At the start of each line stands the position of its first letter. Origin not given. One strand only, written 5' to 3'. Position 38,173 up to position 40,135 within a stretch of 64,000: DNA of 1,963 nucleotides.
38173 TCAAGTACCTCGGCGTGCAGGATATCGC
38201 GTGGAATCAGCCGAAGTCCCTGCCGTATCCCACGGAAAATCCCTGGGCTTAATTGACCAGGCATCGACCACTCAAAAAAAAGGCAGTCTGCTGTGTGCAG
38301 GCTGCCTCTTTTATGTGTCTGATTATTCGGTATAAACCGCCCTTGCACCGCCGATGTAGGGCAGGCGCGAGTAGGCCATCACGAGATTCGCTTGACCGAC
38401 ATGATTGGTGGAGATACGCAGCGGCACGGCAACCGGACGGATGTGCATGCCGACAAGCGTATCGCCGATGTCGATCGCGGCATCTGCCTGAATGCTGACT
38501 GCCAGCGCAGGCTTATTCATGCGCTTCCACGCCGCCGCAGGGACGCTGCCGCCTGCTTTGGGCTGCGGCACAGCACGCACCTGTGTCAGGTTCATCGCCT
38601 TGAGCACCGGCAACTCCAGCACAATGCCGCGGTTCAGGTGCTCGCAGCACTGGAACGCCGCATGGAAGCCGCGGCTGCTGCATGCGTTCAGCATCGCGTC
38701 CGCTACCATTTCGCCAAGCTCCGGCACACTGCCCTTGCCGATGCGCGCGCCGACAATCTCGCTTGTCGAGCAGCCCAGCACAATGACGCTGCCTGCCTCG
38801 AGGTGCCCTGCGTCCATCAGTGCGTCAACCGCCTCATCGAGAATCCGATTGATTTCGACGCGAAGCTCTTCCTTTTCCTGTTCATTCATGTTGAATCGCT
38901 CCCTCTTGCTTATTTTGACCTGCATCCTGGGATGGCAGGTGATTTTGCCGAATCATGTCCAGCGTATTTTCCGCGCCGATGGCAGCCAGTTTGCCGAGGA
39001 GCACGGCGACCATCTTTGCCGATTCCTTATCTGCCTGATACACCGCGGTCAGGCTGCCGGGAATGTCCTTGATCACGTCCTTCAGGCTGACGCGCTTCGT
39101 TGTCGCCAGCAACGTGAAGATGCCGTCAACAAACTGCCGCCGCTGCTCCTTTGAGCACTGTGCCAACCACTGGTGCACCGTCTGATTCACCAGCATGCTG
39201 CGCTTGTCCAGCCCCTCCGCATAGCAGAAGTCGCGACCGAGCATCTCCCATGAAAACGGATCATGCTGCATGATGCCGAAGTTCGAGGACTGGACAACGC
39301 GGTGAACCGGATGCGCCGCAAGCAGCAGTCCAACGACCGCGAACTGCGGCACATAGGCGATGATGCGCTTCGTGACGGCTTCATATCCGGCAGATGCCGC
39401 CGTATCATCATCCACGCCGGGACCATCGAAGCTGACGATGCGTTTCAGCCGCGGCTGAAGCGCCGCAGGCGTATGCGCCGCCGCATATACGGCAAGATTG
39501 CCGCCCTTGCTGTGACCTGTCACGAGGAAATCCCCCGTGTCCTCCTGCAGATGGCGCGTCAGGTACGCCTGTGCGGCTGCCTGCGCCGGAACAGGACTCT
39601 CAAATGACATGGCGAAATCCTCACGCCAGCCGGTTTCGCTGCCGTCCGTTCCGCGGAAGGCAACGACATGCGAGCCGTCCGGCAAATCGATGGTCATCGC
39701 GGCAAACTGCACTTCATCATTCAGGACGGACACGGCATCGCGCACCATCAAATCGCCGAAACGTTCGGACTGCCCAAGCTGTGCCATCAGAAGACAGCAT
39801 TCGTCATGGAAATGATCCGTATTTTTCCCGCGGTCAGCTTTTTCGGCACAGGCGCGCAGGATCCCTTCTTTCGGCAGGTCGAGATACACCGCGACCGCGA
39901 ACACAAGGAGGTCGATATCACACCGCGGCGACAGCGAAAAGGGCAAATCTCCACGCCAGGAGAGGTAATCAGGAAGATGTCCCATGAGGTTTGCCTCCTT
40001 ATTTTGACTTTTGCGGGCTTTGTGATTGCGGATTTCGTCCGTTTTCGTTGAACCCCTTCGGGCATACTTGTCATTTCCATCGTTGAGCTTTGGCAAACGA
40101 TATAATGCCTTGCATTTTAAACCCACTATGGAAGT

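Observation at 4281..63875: One GC-hairpin core recurs about two dozen times, only in intergenic DNA, and is combined with other modules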

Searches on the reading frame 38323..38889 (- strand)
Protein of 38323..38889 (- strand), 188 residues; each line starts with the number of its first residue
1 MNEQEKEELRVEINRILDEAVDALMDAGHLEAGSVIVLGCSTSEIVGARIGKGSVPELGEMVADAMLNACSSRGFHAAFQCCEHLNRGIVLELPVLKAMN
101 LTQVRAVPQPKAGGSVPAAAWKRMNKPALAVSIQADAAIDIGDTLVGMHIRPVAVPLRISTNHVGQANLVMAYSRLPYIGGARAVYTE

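Call 78: search_protein_families(library=pfam, proteins=[window:38323-38889:-], max_evalue=0.00001)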
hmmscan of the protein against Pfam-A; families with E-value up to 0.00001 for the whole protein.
window:38323-38889:- (188 aa): 1 family
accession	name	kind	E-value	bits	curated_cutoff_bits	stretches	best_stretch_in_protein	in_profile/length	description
PF04260.17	DUF436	-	1.1e-63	214.3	25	1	18-186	3-171/171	Protein of unknown function (DUF436)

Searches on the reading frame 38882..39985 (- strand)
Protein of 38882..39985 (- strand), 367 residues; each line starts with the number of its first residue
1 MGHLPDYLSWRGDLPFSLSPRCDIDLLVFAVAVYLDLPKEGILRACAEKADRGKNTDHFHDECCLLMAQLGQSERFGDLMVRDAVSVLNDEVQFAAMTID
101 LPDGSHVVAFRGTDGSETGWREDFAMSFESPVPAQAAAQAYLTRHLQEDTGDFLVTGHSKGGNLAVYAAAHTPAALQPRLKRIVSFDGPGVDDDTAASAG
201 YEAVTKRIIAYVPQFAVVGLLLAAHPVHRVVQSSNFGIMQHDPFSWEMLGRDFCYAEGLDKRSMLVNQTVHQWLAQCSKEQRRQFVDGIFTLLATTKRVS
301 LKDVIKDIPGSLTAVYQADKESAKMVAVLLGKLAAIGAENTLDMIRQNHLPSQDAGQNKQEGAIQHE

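Call 78: search_protein_families(library=pfam, proteins=[window:38882-39985:-], max_evalue=0.00001)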
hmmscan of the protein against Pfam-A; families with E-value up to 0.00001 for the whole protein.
window:38882-39985:- (367 aa): 2 families
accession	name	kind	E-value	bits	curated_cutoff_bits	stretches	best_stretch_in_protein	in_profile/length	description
PF11187.14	Mbeg1-like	-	1.3e-70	237.8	21.1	1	71-290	2-223/224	Mbeg1-like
PF01764.32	Lipase_3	-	9.8e-06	26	22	0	143-209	54-123/140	Lipase (class 3)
